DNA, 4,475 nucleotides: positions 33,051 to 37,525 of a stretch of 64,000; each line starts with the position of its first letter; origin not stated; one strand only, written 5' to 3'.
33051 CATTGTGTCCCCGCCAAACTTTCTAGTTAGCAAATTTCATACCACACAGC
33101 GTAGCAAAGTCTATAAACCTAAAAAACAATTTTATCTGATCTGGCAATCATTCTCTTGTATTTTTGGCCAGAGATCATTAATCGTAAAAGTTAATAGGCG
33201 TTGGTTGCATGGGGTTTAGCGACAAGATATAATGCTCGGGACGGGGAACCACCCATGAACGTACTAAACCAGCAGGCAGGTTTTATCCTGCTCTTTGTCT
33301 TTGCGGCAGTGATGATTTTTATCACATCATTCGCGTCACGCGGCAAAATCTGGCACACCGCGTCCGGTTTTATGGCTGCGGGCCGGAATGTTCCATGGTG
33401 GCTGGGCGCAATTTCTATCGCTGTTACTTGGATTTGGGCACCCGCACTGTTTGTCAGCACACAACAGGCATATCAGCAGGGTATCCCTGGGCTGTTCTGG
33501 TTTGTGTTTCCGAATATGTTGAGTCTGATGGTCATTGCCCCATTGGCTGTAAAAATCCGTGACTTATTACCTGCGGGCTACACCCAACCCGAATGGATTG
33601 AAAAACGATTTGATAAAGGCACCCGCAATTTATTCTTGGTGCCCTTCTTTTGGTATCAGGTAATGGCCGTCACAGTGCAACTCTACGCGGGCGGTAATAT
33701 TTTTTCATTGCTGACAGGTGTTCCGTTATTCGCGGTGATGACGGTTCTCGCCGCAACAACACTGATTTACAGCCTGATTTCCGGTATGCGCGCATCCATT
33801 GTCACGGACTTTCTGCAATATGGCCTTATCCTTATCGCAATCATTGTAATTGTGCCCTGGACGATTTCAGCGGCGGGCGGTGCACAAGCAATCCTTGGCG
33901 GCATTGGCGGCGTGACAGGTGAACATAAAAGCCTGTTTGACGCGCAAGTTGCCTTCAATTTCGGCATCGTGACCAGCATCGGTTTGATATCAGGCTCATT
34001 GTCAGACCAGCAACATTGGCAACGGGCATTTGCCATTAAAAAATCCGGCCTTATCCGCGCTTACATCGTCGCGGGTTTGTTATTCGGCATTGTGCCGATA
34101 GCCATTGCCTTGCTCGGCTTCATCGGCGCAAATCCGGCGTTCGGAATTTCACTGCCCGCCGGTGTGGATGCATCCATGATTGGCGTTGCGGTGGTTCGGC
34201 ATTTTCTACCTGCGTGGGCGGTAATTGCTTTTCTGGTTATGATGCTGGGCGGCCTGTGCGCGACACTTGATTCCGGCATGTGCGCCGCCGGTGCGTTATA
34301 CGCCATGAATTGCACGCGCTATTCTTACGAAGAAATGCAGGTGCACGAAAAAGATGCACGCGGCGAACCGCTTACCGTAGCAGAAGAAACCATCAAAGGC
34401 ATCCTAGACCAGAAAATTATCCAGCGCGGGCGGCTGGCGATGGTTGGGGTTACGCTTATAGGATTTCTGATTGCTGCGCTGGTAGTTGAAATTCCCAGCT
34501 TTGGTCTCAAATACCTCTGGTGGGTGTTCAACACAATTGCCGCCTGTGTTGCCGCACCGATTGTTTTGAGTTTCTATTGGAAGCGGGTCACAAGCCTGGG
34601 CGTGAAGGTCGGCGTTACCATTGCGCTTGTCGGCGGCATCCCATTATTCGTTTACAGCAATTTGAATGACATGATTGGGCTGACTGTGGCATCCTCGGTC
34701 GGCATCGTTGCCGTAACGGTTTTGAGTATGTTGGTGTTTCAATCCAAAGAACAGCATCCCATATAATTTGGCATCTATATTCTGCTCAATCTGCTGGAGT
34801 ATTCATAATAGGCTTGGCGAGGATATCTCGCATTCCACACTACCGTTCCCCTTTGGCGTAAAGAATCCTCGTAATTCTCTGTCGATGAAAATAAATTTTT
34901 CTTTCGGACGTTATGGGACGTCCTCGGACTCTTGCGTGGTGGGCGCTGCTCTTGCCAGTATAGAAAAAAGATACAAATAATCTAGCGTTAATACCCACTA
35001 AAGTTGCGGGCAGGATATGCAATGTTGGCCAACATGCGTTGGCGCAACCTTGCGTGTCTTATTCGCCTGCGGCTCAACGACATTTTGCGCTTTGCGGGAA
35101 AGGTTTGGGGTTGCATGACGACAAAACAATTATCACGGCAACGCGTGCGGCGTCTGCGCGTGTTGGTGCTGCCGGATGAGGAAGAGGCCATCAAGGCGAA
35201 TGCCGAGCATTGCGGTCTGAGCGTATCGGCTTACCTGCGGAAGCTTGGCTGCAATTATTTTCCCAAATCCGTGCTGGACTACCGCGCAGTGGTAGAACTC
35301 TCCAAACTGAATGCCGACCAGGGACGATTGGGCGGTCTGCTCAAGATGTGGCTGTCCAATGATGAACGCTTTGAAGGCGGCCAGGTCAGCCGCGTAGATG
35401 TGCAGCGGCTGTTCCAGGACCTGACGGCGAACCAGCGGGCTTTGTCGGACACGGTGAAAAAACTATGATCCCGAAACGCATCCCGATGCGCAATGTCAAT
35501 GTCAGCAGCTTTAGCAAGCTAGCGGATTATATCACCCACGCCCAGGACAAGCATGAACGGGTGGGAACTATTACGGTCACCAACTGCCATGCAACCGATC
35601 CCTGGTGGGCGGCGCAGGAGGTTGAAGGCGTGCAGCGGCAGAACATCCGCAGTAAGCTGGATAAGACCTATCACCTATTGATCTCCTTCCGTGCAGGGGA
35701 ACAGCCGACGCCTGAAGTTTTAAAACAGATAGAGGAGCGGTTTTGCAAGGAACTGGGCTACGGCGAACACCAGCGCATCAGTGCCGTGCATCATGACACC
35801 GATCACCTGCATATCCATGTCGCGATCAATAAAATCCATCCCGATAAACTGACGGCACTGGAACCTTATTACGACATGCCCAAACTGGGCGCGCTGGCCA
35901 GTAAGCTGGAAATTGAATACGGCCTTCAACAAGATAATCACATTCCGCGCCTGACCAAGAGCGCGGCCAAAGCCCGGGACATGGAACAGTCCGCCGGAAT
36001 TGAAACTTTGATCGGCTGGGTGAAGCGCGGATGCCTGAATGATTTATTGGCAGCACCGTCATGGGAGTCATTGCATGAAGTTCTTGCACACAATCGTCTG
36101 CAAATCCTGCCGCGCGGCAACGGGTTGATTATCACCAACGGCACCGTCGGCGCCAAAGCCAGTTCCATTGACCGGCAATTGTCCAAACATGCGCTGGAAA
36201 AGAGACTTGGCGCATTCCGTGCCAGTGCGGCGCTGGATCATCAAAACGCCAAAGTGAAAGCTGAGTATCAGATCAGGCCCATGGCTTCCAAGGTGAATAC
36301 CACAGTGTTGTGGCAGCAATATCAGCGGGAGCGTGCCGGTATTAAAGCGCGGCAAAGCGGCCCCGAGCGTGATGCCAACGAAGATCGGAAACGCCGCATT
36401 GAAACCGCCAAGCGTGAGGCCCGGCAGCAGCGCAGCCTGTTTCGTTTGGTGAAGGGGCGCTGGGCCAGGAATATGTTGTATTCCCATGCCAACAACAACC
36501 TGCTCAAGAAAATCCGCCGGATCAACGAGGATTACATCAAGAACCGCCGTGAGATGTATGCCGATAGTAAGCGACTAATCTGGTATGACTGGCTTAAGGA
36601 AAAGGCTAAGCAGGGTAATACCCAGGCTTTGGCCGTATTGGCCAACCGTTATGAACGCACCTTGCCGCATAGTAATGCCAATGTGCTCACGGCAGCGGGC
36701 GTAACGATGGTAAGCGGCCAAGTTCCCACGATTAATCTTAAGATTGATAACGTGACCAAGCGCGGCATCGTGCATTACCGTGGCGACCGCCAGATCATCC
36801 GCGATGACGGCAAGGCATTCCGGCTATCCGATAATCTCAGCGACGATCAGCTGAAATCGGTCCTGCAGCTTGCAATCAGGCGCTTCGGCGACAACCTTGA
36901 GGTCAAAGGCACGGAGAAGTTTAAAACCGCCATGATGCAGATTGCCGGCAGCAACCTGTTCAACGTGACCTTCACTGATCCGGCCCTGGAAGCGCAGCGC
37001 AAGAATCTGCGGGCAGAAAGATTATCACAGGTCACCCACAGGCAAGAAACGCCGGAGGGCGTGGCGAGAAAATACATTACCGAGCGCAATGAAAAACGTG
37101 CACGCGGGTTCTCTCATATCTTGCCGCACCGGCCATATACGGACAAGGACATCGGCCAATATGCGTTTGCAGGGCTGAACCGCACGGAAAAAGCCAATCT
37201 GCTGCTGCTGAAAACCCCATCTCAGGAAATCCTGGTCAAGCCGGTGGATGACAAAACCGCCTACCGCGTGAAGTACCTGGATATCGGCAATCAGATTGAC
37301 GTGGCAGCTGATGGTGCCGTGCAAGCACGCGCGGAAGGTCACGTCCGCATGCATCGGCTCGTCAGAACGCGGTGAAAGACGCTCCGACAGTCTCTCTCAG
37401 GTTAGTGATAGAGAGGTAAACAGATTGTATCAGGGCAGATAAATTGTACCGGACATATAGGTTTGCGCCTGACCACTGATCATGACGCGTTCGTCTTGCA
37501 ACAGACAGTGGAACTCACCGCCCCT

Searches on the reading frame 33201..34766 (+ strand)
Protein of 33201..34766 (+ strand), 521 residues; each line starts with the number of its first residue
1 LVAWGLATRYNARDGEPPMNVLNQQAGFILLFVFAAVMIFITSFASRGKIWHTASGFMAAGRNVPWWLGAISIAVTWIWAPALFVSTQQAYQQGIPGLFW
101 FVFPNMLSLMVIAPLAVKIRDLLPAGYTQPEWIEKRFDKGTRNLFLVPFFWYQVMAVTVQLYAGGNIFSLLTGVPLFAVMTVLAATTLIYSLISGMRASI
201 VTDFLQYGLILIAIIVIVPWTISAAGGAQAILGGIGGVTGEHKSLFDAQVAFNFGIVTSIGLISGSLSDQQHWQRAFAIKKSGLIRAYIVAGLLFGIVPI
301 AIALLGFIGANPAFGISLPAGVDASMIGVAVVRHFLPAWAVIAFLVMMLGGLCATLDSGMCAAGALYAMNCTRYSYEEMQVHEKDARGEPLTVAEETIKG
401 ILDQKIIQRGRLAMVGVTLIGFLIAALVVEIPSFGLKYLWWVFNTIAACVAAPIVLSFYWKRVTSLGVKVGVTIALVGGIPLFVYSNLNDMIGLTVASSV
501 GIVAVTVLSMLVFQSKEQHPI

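Call 79: search_protein_families(library=ncbifam, proteins=[window:33201-34766:+], max_evalue=1e-20)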
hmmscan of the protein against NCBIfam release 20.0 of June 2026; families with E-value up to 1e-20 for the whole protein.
window:33201-34766:+ (521 aa): 1 family
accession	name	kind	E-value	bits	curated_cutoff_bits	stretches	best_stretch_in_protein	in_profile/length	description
TIGR00813.1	sss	superfamily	3.7e-34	118.5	184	1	57-369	1-328/411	sodium/solute symporter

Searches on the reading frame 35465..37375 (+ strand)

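Call 79: search_protein_families(library=ncbifam, proteins=[window:35465-37375:+], max_evalue=1e-20)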
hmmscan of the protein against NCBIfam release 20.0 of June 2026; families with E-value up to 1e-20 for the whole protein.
window:35465-37375:+ (636 aa): 1 family
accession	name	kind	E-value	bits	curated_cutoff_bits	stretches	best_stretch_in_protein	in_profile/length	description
NF041893.1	TraI_MobP_relax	equivalog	2.5e-141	472.1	250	1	1-475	1-502/502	TraI/MobA(P) family conjugative relaxase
